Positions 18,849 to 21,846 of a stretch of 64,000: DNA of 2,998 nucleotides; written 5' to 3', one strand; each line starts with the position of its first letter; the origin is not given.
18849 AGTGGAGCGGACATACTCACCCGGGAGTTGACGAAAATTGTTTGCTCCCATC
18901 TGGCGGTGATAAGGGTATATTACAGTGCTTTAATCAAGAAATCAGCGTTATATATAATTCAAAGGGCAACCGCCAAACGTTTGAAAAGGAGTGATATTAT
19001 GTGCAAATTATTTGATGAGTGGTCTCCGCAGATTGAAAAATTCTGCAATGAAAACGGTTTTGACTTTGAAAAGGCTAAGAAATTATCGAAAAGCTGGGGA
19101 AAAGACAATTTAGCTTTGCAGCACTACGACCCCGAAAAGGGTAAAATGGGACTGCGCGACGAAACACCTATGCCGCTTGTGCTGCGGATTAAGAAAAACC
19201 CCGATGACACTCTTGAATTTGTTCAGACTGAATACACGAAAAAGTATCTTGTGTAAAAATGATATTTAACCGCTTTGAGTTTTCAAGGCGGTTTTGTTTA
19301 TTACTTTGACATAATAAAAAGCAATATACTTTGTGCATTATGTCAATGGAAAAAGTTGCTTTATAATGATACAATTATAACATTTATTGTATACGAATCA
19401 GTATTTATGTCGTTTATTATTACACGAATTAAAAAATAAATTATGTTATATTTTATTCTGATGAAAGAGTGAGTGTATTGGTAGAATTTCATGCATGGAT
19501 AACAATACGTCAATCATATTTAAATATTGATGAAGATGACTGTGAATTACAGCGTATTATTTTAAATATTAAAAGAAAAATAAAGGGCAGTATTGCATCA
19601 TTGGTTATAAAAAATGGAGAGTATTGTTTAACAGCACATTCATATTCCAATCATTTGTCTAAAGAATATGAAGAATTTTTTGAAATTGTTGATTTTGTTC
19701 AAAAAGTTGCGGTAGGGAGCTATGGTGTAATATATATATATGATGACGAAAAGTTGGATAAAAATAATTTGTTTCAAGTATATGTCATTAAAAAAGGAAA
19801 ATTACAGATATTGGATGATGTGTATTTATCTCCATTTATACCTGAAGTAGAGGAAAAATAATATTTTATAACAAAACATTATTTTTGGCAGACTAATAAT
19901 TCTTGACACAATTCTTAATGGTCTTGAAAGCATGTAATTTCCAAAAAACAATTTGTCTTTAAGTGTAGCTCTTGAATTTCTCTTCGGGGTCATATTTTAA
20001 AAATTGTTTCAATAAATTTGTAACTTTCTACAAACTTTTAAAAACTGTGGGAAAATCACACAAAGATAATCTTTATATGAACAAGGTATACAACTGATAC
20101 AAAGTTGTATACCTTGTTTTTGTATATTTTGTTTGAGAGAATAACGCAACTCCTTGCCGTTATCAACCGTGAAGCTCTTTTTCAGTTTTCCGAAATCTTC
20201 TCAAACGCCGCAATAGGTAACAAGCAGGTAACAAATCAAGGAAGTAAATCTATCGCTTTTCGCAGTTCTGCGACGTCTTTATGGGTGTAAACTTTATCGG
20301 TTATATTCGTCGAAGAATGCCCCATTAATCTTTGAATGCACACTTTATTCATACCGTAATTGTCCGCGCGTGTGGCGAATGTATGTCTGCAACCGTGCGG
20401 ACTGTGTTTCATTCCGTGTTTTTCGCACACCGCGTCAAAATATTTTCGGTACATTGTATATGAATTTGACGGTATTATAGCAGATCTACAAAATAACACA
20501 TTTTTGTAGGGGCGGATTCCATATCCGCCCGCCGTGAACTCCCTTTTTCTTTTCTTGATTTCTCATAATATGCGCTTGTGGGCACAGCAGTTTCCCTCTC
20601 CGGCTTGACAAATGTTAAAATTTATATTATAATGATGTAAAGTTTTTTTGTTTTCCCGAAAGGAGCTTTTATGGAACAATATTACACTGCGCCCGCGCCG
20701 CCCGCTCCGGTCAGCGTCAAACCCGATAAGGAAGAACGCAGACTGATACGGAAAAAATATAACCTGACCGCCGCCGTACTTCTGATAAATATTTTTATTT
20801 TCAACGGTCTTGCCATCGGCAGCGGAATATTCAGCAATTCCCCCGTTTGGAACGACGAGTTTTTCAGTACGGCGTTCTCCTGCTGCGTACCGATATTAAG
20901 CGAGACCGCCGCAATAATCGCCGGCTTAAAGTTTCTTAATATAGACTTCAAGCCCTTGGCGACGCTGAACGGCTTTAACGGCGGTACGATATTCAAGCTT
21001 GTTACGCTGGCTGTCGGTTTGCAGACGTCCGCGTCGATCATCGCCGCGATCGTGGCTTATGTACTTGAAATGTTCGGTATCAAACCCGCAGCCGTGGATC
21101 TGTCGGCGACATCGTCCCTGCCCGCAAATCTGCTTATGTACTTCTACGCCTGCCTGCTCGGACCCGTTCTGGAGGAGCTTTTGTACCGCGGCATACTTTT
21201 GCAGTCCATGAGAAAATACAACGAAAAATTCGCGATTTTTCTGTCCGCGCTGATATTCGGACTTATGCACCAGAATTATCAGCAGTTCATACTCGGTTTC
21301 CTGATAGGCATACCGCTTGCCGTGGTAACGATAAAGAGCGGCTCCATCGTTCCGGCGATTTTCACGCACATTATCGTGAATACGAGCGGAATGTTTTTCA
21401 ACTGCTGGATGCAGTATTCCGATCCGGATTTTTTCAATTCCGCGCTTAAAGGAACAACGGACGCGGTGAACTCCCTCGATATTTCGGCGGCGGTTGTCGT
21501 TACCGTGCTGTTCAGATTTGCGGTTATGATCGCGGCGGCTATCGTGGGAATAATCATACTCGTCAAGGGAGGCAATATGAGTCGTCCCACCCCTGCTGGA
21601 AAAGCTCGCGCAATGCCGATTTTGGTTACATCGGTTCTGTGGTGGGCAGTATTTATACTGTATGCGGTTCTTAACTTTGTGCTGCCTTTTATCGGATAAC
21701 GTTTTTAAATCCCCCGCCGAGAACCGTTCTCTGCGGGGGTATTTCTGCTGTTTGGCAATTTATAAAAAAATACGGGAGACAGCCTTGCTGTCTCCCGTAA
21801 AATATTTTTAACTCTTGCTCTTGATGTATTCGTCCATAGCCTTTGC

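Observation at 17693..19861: MuF (SPP1 gp7-like) protein with a C-terminal JAMM-motif domain followed by two small orphan ORFs: candidate phage-borne polymorphic toxin/immunity cassette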

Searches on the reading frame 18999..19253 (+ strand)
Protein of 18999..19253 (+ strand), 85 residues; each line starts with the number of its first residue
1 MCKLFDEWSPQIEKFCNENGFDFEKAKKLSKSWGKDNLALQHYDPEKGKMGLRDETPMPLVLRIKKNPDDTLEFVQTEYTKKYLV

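Call 3: search_protein_families(library=pfam, proteins=[window:18999-19253:+], max_evalue=1)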
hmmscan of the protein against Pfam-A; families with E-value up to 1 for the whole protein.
window:18999-19253:+ (85 aa): 0 families

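Call 4: search_protein_families(library=phrogs, proteins=[window:18999-19253:+], max_evalue=0.1)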
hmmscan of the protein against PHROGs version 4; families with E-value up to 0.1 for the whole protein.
window:18999-19253:+ (85 aa): 0 families

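Call 5: search_protein_families(library=pfam, proteins=[window:18999-19253:+], max_evalue=10)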
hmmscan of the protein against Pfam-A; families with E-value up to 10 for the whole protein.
window:18999-19253:+ (85 aa): 0 families

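Call 6: search_protein_families(library=ncbifam, proteins=[window:18999-19253:+], max_evalue=1)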
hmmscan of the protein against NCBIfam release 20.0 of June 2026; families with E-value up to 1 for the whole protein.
window:18999-19253:+ (85 aa): 0 families

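Call 48: find_homologous_proteins(query=window:18999-19253:+, max_evalue=0.001)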
Query window:18999-19253:+ (85 aa): 113 proteins with E <= 0.001 among 113 candidates.
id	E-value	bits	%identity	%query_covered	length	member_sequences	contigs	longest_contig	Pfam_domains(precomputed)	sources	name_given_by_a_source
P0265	1.3e-52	193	100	100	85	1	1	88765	-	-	-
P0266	2.5e-37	144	77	99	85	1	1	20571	-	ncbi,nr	ncbi:MAG: hypothetical protein NC078_01480 [Ruminococcus sp.]|nr:hypothetical protein [Ruminococcus 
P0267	1.0e-35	139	77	98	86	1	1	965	-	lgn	-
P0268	1.0e-34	136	75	100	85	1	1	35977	-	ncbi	ncbi:MAG: hypothetical protein ACI4GY_07020 [Acutalibacteraceae bacterium]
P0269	1.1e-34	136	74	99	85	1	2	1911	-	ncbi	-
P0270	1.6e-34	135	73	100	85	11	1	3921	-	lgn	-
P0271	9.9e-34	133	73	100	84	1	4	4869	-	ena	-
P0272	2.7e-33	132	71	100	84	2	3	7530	-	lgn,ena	-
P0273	4.2e-33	131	69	99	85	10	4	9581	-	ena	-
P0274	2.0e-32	129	70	99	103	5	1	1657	-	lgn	-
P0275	2.7e-32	128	66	100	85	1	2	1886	-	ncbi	-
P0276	4.0e-32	128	68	99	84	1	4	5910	-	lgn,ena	-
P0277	9.5e-32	127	69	99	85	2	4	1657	-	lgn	-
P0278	1.0e-31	126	73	99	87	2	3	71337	-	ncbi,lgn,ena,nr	ncbi:MAG: hypothetical protein IJ192_09865 [Clostridia bacterium]|nr:hypothetical protein [Clostridi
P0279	1.1e-31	126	67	99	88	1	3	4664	-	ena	-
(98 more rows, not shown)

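Call 54: find_encoding_contigs(protein=P0265, flank=10000, max_places=3)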
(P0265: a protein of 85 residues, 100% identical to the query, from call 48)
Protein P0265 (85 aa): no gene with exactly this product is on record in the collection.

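Call 61: predict_structure(alignment_id=A4)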
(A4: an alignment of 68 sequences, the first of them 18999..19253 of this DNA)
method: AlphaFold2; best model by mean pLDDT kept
length: 85 residues; sequences in the alignment: 68
mean_pLDDT: 91.4   pTM: 0.78
mean pLDDT of the five models: 91.4, 90.7, 90.5, 89.8, 87.8
residues with pLDDT >= 90: 61; 70-90: 20; 50-70: 4; < 50: 0
segments of 3 or more residues with pLDDT < 50: none
pLDDT, mean of each block of 10 residues (from residue 1): 90 98 96 91 85 78 96 96 95
secondary structure, 60 per line:
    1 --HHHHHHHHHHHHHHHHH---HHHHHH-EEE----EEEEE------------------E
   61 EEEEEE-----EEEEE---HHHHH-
elements in order: H3-19 H23-28 E30-32 E37-41 E60-66 E72-76 H80-84

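Call 64: fold_search(model_id=the predicted structure, library=pdb)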
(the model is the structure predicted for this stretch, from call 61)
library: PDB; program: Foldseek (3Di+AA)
matches with E <= 10: 304; with E <= 0.001: 0
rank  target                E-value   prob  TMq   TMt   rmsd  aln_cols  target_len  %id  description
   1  4cfe_C                4.4e-01  0.30  0.33  0.10   7.7        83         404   11  Structure of full length human AMPK in complex with a small molecule activator, a benzimidazole derivative (991) (released 2013-12-25)
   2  8wje_A                4.7e-01  0.08  0.19  0.19  12.4        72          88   14  Structure of apo-SPO1 Tad2 (released 2024-09-25)
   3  4eak_A                6.0e-01  0.23  0.32  0.30   7.1        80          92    6  Co-crystal structure of an AMPK core with ATP (released 2012-06-06)
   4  6n9v_E                6.8e-01  0.10  0.22  0.06   7.1        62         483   13  Structure of bacteriophage T7 lagging-strand DNA polymerase (D5A/E7A) and gp4 (helicase/primase) bound to DNA includin (released 2019-03-06)
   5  6n9x_B                7.2e-01  0.10  0.22  0.06   7.1        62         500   13  Structure of bacteriophage T7 lagging-strand DNA polymerase (D5A/E7A) and gp4 (helicase/primase) bound to DNA includin (released 2019-03-06)
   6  3vza_A                7.6e-01  0.20  0.28  0.25   8.8        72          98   11  Crystal structure of the chicken Spc24-Spc25 globular domain in complex with CENP-T peptide (released 2013-04-03)
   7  3nm7_C                8.1e-01  0.08  0.22  0.24   7.9        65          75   11  Crystal Structure of Borrelia burgdorferi Pur-alpha (released 2010-10-06)
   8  4cfe_A                8.6e-01  0.23  0.33  0.09   7.5        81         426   11  Structure of full length human AMPK in complex with a small molecule activator, a benzimidazole derivative (991) (released 2013-12-25)
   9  3nm7_A                8.6e-01  0.06  0.20  0.20   8.2        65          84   11  Crystal Structure of Borrelia burgdorferi Pur-alpha (released 2010-10-06)
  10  5ezv_A                9.2e-01  0.21  0.33  0.09   7.4        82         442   13  X-ray crystal structure of AMP-activated protein kinase alpha-2/alpha-1 RIM chimaera (alpha-2(1-347)/alpha-1(349-401)/ (released 2016-03-09)
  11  4zhx_C                9.2e-01  0.18  0.34  0.09   8.0        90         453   13  Novel binding site for allosteric activation of AMPK (released 2016-03-09)
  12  7myj_C                9.2e-01  0.18  0.32  0.09   7.4        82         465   13  Structure of full length human AMPK (a2b1g1) in complex with a small molecule activator MSG011 (released 2022-06-29)
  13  9e7t_A                9.8e-01  0.63  0.39  0.29   2.8        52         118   13  Cryo-EM structure of NOT1:NOT7:PieF (released 2025-07-23)
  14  5ezv_C                1.0e+00  0.16  0.33  0.09   8.7        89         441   13  X-ray crystal structure of AMP-activated protein kinase alpha-2/alpha-1 RIM chimaera (alpha-2(1-347)/alpha-1(349-401)/ (released 2016-03-09)
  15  3ose                  1.0e+00  0.10  0.28  0.25   6.4        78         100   17  Structure of the Kinase Associated Domain 1 (KA1) from MARK1 kinase (released 2010-12-22)
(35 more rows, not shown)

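Call 93: search_protein_families(library=padloc, proteins=[window:18999-19253:+], max_evalue=0.1)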
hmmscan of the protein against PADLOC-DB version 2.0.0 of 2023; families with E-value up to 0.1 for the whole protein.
window:18999-19253:+ (85 aa): 0 families

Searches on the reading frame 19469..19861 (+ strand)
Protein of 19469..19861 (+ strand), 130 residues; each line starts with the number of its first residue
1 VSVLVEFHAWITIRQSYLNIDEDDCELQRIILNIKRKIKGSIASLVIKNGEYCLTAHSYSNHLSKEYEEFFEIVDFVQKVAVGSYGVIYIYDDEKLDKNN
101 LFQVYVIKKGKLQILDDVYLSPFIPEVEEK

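Call 3: search_protein_families(library=pfam, proteins=[window:19469-19858:+], max_evalue=1)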
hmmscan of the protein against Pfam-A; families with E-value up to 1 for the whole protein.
window:19469-19858:+ (130 aa): 2 families
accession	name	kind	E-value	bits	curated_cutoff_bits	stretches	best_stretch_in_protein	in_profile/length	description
PF15585.11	Imm7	-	1.8e-27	96.6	25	1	5-129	2-130/130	Immunity protein 7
PF18529.7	MIX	-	0.12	12.5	27.4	1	75-113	74-112/152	Mitochondrial membrane-anchored proteins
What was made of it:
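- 19469..19861 (+): Solitary Imm7-family immunity gene (27% GC, likely start TTG 19478). It is not part of the CTD/p85 cassette. Pfam Imm7 PF15585 E 1.8e-27, 96.6 bits against a cut-off of 25, covering 2-130 of 130 (call 3).
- On Imm7 (PF15585), for ORF 19469-19861: 96.6 bits against a cut-off of 25, E 1.8e-27, profile positions 2-130 of 130 (call 3).
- Closest known: Imm7 immunity proteins. Same: ORF 19469-19861 matches the full Imm7 model well above threshold (call 3).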

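Call 4: search_protein_families(library=phrogs, proteins=[window:19469-19858:+], max_evalue=0.1)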
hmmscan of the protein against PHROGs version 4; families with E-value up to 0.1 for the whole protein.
window:19469-19858:+ (130 aa): 0 families

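Call 6: search_protein_families(library=ncbifam, proteins=[window:19469-19858:+], max_evalue=1)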
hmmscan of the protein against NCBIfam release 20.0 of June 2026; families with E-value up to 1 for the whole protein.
window:19469-19858:+ (130 aa): 0 families

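Call 51: find_encoding_contigs(protein=window:19469-19861:+, flank=8000, max_places=8)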
Protein window:19469-19861:+ (130 aa): no gene with exactly this product is on record in the collection.

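Call 52: find_encoding_contigs(protein=window:19478-19858:+, flank=8000, max_places=8)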
Protein seq(127 aa) (127 aa): no gene with exactly this product is on record in the collection.

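Call 93: search_protein_families(library=padloc, proteins=[window:19469-19858:+], max_evalue=0.1)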
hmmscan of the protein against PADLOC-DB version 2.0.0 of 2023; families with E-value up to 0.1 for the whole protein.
window:19469-19858:+ (130 aa): 0 families

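Call 103: find_related_loci(query=window:19478-19858:+, collection=viral_contigs, flank=4000)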
Query window:19478-19858:+ (127 aa) in viral_contigs; peptide patterns used: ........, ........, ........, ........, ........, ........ (x = any residue, [..] = any of these).
55 stretches matched a pattern, but none encodes a relative of the query by tblastn (E <= 1e-3).

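Call 104: find_related_loci(query=window:19478-19858:+, collection=metagenome_contigs, flank=5000)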
Query window:19478-19858:+ (127 aa) in metagenome_contigs; peptide patterns used: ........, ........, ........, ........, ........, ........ (x = any residue, [..] = any of these).
341 stretches matched a pattern, but none encodes a relative of the query by tblastn (E <= 1e-3).
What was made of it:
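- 19469..19861 (+): No close relative in IMG/VR or JGI metagenomes (calls 103, 104).
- Tried and rejected: None (calls 103, 104).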

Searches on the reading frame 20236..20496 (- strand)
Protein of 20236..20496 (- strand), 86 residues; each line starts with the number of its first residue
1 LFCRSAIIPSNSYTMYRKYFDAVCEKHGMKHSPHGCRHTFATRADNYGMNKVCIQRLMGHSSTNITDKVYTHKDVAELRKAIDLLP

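Call 3: search_protein_families(library=pfam, proteins=[window:20236-20496:-], max_evalue=1)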
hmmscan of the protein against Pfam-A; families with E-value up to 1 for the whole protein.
window:20236-20496:- (86 aa): 1 family
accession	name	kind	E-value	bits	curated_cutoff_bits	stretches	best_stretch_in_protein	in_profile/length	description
PF00589.27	Phage_integrase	-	3.3e-12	47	27.1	1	13-75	107-170/172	Phage integrase family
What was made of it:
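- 20236..20499 (-): C-terminal fragment of a tyrosine recombinase (87 aa): right edge of the mobile-element debris. Pfam Phage_integrase, profile positions 107-170 of 172, E 3.3e-12 (call 3).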

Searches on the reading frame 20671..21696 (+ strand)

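Call 3: search_protein_families(library=pfam, proteins=[window:20671-21696:+], max_evalue=1)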
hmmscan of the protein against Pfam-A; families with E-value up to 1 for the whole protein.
window:20671-21696:+ (342 aa): 1 family
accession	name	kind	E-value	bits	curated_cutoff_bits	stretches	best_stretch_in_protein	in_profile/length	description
PF02517.21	Rce1-like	-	8.1e-22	77.8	22.4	1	153-238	4-92/93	Type II CAAX prenyl endopeptidase Rce1-like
